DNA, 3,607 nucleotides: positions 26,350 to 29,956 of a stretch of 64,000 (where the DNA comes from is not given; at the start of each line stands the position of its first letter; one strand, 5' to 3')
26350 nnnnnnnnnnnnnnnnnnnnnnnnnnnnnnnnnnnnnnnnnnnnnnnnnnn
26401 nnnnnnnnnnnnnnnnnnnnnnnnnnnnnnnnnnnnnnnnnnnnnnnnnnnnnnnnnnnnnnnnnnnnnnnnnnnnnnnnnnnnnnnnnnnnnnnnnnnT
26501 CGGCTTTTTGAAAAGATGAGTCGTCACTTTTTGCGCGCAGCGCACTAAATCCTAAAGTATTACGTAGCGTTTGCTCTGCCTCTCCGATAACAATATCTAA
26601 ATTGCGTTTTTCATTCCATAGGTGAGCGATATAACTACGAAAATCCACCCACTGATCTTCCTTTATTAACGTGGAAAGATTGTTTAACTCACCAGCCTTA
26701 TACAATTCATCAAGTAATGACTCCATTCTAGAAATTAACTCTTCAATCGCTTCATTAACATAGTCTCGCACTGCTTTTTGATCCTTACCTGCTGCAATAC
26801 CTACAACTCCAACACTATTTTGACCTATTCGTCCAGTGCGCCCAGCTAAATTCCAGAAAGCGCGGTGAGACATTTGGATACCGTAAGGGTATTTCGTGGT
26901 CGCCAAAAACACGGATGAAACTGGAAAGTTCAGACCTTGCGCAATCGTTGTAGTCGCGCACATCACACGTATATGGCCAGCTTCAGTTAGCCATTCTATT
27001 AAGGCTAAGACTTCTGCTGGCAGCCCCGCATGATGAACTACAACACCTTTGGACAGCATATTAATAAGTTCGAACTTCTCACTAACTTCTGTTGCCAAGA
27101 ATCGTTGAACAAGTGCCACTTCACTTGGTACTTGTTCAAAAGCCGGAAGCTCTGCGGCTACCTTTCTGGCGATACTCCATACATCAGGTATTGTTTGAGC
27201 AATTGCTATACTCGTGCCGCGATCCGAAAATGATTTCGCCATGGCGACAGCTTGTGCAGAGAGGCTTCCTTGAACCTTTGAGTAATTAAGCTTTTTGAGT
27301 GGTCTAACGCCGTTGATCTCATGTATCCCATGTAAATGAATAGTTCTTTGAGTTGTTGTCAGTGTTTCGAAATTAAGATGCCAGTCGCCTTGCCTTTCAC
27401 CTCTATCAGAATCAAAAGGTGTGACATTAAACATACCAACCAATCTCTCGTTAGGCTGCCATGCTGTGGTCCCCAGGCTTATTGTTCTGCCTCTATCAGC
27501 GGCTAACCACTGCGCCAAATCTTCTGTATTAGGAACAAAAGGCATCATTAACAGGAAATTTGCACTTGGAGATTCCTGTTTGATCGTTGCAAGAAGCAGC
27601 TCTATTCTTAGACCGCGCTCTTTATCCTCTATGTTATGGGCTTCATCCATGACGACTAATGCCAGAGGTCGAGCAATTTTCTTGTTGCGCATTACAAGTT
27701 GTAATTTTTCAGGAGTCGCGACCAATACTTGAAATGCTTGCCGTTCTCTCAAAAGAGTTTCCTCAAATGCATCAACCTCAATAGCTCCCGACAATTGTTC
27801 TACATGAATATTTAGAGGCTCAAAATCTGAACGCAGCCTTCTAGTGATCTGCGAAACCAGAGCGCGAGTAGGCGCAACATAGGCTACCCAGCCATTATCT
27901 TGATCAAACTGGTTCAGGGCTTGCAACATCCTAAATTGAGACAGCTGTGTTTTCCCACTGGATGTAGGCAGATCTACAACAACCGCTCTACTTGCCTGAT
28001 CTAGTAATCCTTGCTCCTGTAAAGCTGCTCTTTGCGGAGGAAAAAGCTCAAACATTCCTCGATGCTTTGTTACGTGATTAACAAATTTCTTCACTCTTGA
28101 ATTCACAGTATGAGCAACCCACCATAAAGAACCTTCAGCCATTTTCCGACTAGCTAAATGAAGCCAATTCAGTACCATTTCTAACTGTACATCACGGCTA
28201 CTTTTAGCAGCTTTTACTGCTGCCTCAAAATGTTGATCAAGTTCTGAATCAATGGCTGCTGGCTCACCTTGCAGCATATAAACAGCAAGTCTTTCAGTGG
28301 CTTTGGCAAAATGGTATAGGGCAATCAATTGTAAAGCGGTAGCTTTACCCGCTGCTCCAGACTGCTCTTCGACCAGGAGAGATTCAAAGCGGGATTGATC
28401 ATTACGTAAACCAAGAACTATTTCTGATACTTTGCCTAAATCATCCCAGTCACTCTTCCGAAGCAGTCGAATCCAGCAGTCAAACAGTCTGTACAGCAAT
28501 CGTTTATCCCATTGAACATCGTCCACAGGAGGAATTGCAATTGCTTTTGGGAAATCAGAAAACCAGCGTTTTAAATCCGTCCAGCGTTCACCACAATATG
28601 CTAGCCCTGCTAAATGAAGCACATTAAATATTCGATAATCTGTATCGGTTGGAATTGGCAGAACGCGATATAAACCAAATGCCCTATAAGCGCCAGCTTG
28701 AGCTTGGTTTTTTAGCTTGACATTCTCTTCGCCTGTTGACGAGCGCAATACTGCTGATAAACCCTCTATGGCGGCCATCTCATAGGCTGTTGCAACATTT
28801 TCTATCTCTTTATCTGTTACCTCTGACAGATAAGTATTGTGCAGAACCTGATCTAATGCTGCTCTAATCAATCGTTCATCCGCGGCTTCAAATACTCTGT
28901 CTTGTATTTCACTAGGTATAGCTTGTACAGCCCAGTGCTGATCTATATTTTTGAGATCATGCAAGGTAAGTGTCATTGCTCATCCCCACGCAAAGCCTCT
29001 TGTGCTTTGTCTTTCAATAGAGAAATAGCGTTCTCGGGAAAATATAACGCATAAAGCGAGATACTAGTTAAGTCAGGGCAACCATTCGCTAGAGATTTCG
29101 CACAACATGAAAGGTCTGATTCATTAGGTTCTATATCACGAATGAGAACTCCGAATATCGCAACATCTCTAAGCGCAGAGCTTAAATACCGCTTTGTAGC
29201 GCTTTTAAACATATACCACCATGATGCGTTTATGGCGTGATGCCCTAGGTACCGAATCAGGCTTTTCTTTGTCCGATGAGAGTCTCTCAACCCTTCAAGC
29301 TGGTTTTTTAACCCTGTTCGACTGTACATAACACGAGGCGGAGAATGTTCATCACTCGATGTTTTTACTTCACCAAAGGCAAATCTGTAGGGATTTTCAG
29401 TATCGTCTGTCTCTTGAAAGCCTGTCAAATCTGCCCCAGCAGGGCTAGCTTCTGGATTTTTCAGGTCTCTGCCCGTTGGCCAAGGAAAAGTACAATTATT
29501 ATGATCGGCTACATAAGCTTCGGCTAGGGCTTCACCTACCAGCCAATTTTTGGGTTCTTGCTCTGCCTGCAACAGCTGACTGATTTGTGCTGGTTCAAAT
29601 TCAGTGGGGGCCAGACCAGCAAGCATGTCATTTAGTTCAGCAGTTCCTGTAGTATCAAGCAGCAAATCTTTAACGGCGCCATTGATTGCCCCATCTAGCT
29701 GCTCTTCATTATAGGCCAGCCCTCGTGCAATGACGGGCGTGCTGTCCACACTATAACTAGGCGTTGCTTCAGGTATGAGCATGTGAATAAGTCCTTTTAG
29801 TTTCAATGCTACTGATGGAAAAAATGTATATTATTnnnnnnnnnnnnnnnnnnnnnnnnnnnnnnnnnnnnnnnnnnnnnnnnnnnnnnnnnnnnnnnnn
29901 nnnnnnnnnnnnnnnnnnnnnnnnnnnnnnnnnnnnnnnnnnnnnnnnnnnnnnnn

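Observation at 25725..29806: Translationally coupled 277-aa protein + 1083-aa Ski2/Hel308-like helicase: Hachiman-like (HamA/HamB) or related two-gene defense candidate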

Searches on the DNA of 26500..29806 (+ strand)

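Call 31: search_dna_similar(query=window:26500-29806:+, collection=ecoli_genomes, mode=distant, max_rows=10)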
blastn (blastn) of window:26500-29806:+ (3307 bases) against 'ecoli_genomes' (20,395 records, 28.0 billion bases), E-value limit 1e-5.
Records with a match: 5; places in all: 5; records where one place covers at least 80% of the query: 0.
Genomes with a match: 5 of 5426; with a place that covers at least 80% of the query: 0. Places per genome that has any: lowest 1, median 1, highest 1. On chromosomes: 5 places; on plasmids: 0.
Best place of each record, by identity: 60-80% 5.
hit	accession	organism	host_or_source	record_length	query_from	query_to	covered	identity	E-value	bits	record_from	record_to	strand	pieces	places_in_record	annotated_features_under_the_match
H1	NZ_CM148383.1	Escherichia coli strain PK-F-10132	Gallus gallus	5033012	30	3049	69%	69.0%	0e+0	891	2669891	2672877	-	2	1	DEAD/DEAH box helicase | hypothetical protein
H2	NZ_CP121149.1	Escherichia coli strain E14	chicken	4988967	30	3049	69%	68.7%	0e+0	863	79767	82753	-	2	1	DEAD/DEAH box helicase | hypothetical protein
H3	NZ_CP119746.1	Escherichia coli strain E15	chicken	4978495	30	3049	69%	68.7%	0e+0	863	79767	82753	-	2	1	DEAD/DEAH box helicase | hypothetical protein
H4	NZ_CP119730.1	Escherichia coli strain E32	chicken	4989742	30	3049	69%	68.7%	0e+0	863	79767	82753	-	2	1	DEAD/DEAH box helicase | hypothetical protein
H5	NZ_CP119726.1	Escherichia coli strain E16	chicken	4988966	30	3049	69%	68.7%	0e+0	863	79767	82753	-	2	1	DEAD/DEAH box helicase | hypothetical protein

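Call 38: get_annotated_region(hit=H1, flank=12000)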
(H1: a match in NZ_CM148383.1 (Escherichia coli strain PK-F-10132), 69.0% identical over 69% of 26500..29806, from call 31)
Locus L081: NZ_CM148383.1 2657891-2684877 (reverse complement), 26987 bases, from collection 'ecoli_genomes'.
description: Escherichia coli strain PK-F-10132 chromosome, whole genome shotgun sequence
organism: Escherichia coli strain PK-F-10132 (NCBI taxid 562)
replicon: chromosome; assembly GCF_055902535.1
host: Gallus gallus; source: cloacal swab; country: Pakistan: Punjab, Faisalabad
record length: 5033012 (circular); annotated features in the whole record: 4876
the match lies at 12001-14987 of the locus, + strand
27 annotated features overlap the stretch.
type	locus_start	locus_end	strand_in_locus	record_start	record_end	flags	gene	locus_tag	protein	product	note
CDS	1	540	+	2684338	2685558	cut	coaBC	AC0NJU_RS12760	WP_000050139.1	bifunctional phosphopantothenoylcysteine decarboxylase/phosphopantothenate--cysteine ligase CoaBC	-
CDS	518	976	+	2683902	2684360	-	dut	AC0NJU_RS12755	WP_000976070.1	dUTP diphosphatase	-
CDS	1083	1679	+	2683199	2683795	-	slmA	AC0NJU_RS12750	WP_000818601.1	nucleoid occlusion factor SlmA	-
CDS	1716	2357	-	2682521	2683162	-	pyrE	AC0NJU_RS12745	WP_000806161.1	orotate phosphoribosyltransferase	-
CDS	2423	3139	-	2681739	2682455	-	rph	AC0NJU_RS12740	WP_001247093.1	ribonuclease PH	-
CDS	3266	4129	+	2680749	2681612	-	yicC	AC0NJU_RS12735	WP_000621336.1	YicC/YloC family endoribonuclease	-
CDS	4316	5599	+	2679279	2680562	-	-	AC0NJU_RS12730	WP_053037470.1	tyrosine-type recombinase/integrase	-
CDS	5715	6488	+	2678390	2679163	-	-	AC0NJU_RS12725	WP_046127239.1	type IV toxin-antitoxin system AbiEi family antitoxin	-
CDS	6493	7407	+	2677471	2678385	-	-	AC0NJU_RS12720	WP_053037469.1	nucleotidyl transferase AbiEii/AbiGii toxin family protein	-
CDS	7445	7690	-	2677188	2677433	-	-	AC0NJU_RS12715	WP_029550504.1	helix-turn-helix transcriptional regulator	-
CDS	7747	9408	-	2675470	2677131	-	-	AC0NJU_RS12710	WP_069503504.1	DUF927 domain-containing protein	-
CDS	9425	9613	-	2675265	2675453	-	-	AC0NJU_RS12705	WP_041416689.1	helix-turn-helix transcriptional regulator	-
CDS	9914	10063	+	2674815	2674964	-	-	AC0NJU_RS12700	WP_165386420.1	hypothetical protein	-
CDS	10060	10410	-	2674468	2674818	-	-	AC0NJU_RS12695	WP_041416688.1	hypothetical protein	-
CDS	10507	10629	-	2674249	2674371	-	-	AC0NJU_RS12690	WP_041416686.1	hypothetical protein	-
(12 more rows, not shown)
